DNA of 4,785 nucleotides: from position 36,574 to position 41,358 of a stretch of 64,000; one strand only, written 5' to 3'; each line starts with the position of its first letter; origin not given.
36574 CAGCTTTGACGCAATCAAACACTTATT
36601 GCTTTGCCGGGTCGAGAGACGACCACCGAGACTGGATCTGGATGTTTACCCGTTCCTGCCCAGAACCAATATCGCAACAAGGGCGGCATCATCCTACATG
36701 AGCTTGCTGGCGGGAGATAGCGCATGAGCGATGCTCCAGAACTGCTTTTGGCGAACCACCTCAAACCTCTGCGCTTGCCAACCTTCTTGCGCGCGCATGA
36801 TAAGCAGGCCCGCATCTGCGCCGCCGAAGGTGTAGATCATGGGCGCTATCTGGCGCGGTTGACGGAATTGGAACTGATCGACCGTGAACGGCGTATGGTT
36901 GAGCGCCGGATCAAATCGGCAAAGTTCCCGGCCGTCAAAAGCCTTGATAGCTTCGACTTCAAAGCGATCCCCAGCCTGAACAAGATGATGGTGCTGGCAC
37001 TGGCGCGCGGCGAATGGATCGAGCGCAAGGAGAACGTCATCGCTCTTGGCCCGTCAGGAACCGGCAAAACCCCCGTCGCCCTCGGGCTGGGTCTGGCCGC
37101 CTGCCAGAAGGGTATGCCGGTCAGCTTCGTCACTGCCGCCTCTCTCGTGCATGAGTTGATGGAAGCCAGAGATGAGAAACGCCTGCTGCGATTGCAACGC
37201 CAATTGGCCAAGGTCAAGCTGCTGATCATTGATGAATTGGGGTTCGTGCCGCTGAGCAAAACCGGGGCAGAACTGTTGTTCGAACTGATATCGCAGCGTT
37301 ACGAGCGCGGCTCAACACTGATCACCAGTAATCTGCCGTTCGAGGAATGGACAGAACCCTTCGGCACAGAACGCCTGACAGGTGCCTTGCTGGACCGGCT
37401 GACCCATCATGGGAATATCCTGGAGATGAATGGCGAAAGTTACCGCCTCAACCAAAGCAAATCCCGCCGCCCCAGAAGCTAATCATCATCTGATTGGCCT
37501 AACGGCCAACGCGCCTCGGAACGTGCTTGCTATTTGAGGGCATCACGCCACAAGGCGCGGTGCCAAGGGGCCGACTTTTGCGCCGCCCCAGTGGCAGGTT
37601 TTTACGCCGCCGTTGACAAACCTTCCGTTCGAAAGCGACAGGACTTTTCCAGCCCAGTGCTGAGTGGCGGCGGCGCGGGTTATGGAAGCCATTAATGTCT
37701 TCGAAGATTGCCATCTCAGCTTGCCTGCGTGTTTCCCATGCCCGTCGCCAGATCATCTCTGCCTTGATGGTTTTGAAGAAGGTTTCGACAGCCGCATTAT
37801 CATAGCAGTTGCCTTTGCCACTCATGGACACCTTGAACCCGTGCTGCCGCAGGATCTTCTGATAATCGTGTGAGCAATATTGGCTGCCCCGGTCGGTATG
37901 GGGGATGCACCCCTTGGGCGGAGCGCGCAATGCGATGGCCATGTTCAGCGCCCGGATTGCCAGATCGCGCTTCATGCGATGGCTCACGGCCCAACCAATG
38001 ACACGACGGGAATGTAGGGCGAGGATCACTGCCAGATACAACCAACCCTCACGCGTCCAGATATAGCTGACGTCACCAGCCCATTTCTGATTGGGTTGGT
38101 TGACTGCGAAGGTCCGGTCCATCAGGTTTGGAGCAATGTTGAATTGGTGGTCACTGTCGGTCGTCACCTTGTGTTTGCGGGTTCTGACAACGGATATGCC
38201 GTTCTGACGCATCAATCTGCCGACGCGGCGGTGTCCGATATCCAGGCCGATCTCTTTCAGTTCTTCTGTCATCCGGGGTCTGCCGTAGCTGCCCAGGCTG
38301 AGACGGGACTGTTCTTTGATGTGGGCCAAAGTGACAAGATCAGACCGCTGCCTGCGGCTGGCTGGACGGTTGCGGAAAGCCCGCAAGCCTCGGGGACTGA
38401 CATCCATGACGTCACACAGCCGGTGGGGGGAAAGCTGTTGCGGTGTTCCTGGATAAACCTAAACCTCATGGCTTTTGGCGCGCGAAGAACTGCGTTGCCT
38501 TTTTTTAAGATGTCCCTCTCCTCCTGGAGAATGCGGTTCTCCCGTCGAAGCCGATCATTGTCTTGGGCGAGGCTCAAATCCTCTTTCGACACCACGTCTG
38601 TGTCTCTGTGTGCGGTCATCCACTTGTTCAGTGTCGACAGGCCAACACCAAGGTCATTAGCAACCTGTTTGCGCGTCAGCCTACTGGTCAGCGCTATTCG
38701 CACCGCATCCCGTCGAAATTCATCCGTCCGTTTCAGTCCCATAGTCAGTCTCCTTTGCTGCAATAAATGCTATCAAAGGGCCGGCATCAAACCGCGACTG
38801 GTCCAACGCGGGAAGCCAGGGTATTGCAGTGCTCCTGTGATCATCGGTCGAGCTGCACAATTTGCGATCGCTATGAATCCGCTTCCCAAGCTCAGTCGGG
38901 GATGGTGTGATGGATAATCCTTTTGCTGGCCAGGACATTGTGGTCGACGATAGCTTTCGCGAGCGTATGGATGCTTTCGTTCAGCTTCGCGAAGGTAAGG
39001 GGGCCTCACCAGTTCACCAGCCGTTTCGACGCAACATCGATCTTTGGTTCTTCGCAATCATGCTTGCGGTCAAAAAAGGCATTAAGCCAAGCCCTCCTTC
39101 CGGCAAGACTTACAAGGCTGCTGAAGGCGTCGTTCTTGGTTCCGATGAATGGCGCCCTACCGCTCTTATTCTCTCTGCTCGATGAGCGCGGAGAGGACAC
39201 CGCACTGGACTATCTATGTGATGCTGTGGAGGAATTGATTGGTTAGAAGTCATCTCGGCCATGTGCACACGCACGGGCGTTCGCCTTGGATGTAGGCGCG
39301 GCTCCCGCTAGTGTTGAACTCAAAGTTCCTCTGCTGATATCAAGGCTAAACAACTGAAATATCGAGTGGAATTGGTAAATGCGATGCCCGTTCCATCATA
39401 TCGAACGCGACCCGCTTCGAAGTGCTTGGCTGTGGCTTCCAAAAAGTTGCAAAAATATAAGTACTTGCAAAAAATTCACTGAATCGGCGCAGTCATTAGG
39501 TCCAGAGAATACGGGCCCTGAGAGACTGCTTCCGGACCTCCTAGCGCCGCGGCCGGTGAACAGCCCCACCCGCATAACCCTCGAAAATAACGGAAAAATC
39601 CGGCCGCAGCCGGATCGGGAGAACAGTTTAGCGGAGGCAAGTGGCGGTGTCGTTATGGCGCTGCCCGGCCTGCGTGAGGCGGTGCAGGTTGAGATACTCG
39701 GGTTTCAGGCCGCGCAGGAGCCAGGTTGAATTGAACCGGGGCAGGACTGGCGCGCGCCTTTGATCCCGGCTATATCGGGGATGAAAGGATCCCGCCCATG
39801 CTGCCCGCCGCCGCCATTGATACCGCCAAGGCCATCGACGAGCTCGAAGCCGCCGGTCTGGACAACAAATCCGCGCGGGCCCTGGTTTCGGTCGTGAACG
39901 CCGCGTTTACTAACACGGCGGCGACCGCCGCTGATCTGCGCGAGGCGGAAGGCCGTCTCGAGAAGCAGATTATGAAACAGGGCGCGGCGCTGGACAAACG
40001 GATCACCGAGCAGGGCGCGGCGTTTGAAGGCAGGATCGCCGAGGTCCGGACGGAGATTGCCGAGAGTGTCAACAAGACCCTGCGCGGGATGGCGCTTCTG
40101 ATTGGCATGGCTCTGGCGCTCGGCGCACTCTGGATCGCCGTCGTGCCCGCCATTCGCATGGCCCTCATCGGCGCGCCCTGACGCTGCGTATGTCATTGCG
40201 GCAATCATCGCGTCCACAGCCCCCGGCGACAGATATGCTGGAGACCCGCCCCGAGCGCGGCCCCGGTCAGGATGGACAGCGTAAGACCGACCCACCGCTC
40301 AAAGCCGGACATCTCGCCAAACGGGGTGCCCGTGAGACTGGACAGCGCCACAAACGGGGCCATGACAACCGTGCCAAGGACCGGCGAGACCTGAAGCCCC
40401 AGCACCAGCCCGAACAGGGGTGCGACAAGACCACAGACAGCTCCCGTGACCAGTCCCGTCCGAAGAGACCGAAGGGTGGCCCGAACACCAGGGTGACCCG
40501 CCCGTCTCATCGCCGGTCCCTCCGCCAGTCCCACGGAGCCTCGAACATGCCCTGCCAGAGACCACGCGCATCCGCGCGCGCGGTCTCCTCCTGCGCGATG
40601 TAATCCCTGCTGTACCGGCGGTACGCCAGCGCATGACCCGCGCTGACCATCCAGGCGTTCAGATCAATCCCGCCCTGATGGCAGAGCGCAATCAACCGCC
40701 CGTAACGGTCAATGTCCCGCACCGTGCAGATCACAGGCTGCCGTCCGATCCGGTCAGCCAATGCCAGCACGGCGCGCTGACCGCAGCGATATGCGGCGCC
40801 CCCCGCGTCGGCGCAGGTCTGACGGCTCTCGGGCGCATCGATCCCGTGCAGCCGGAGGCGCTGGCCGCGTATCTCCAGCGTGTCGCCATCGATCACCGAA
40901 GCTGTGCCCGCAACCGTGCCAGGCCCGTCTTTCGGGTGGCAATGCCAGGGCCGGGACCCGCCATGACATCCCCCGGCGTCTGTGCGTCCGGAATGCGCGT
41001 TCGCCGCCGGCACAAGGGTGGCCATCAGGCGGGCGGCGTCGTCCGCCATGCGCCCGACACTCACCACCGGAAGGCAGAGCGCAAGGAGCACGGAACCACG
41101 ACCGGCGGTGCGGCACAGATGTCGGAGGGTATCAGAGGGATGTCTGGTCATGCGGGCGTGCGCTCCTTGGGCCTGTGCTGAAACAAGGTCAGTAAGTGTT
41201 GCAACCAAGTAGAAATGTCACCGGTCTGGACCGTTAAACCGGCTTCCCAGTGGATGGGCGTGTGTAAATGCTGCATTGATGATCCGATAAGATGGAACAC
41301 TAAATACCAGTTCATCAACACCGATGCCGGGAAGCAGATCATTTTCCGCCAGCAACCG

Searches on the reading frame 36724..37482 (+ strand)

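Call 39: search_protein_families(library=pfam, proteins=[window:36724-37482:+], max_evalue=0.001)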
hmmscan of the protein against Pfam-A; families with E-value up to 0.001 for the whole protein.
window:36724-37482:+ (252 aa): 4 families
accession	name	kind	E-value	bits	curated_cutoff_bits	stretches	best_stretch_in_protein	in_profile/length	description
PF01695.23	IstB_IS21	-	6.2e-71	239.1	24.1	1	13-246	3-236/238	IstB-like ATP binding protein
PF00308.24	Bac_DnaA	-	2.1e-06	28.4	23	1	105-202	37-136/162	Bacterial DnaA ATPAse domain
PF13481.12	AAA_25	-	3.8e-05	23.9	27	1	97-177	28-117/195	AAA domain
PF12775.13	AAA_7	-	0.00092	19.2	25.8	0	98-197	29-134/181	P-loop containing dynein motor region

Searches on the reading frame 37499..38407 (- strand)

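Call 39: search_protein_families(library=pfam, proteins=[window:37499-38407:-], max_evalue=0.001)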
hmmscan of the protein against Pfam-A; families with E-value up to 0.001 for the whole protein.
window:37499-38407:- (302 aa): 4 families
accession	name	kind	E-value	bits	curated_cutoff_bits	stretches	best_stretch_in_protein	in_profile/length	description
PF00665.32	rve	-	1.1e-28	99.9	32.6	1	103-201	2-102/102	Integrase core domain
PF13276.12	HTH_21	-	1.6e-11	44.7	28.1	1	27-79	7-60/60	HTH-like domain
PF13333.12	rve_2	-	1.5e-08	35.1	22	1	208-262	1-54/56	Integrase core domain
PF13683.12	rve_3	-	2.5e-08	34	26.5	1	190-256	2-67/67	Integrase core domain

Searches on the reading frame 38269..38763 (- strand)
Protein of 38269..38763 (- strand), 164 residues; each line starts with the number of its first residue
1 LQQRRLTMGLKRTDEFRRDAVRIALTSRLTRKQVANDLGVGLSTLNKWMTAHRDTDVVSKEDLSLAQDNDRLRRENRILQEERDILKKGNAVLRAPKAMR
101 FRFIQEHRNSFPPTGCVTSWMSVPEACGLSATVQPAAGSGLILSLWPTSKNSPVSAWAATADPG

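Call 39: search_protein_families(library=pfam, proteins=[window:38269-38763:-], max_evalue=0.001)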
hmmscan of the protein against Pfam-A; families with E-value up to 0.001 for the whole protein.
window:38269-38763:- (164 aa): 1 family
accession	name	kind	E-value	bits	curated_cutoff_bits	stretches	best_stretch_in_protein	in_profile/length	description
PF01527.26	HTH_Tnp_1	-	1.8e-05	25.3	24.1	1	13-76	8-74/75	Transposase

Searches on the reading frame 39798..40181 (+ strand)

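Call 39: search_protein_families(library=pfam, proteins=[window:39798-40181:+], max_evalue=0.001)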
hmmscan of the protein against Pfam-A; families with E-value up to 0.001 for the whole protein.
window:39798-40181:+ (127 aa): 1 family
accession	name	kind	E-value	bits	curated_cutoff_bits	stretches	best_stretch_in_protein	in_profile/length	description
PF07798.16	CCDC90-like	-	1.1e-05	25.8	33.5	0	7-67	1-61/175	Coiled-coil domain-containing protein 90-like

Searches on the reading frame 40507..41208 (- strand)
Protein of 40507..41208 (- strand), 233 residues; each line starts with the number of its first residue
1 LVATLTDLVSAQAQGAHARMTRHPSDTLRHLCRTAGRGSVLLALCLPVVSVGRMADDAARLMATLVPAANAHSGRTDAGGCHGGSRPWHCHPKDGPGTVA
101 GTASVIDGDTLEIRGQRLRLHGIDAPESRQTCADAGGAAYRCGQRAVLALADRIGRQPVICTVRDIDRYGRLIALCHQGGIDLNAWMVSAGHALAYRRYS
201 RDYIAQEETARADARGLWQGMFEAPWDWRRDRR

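Call 3: search_protein_families(library=pfam, proteins=[window:40507-41208:-], max_evalue=0.01)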
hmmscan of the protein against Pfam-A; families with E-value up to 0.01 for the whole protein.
window:40507-41208:- (233 aa): 1 family
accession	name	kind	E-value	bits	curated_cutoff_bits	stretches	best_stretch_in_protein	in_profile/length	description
PF00565.23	SNase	-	1.3e-13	51.7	21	1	117-219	1-106/107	Staphylococcal nuclease homologue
